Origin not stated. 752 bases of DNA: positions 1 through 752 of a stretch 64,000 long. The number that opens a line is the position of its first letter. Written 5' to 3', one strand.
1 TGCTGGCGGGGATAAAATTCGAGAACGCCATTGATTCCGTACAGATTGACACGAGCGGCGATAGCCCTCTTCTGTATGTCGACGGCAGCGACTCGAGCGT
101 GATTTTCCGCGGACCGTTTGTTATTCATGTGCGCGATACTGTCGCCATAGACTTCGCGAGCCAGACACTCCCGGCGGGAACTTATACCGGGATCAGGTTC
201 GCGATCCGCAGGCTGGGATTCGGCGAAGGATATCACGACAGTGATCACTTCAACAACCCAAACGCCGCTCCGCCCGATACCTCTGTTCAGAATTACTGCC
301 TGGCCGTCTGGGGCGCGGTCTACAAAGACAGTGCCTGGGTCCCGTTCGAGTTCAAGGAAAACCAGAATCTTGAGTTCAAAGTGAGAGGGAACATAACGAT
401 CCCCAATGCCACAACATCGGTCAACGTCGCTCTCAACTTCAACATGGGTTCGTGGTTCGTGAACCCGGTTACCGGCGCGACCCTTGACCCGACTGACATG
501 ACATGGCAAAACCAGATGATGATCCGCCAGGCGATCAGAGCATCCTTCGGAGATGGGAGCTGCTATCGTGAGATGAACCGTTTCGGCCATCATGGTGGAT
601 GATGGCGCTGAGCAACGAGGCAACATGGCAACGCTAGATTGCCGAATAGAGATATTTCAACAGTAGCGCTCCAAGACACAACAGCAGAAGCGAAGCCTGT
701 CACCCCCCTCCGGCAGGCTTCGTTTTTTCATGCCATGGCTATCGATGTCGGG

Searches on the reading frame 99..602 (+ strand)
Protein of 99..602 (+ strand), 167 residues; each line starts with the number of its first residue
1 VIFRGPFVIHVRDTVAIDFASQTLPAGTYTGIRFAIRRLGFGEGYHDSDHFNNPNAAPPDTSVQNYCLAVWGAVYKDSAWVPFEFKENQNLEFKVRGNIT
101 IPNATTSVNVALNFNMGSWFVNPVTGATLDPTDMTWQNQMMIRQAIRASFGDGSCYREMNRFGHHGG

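Call 49: search_protein_families(library=pfam, alignment_id=A4, max_evalue=0.05)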
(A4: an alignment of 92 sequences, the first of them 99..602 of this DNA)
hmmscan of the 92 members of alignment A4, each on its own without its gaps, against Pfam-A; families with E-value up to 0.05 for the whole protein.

A. member 1, window:99-602:+ (167 aa): 1 family
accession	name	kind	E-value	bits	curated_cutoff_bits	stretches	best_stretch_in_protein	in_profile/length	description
PF14321.11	DUF4382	-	0.004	17.8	25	1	12-122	58-125/136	Domain of unknown function (DUF4382)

B. families by the number of members that match (of 92 scanned): 22 families
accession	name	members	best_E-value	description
PF01850.27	PIN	2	3.2e-08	PIN domain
PF01783.29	Ribosomal_L32p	1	2.4e-23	Ribosomal L32p protein family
PF10047.15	DUF2281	1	3.1e-15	Protein of unknown function (DUF2281)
PF08281.18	Sigma70_r4_2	1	2e-13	Sigma-70, region 4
PF04542.20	Sigma70_r2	1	7.2e-10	Sigma-70 region 2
PF04545.22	Sigma70_r4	1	6.9e-08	Sigma-70, region 4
PF12773.13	DZR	1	0.0022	Double zinc ribbon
PF14321.11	DUF4382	1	0.004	Domain of unknown function (DUF4382)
PF01917.21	Arch_flagellin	1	0.004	Archaebacterial flagellin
PF13597.11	NRDD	1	0.0042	Anaerobic ribonucleoside-triphosphate reductase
PF14952.11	zf-tcix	1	0.005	Putative treble-clef, zinc-finger, Zn-binding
PF01603.26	B56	1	0.0077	Protein phosphatase 2A regulatory B subunit (B56 family)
PF13470.12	PIN_3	1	0.01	PIN domain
PF17755.6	UvrA_DNA-bind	1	0.018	UvrA DNA-binding domain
PF06906.16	DUF1272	1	0.018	Protein of unknown function (DUF1272)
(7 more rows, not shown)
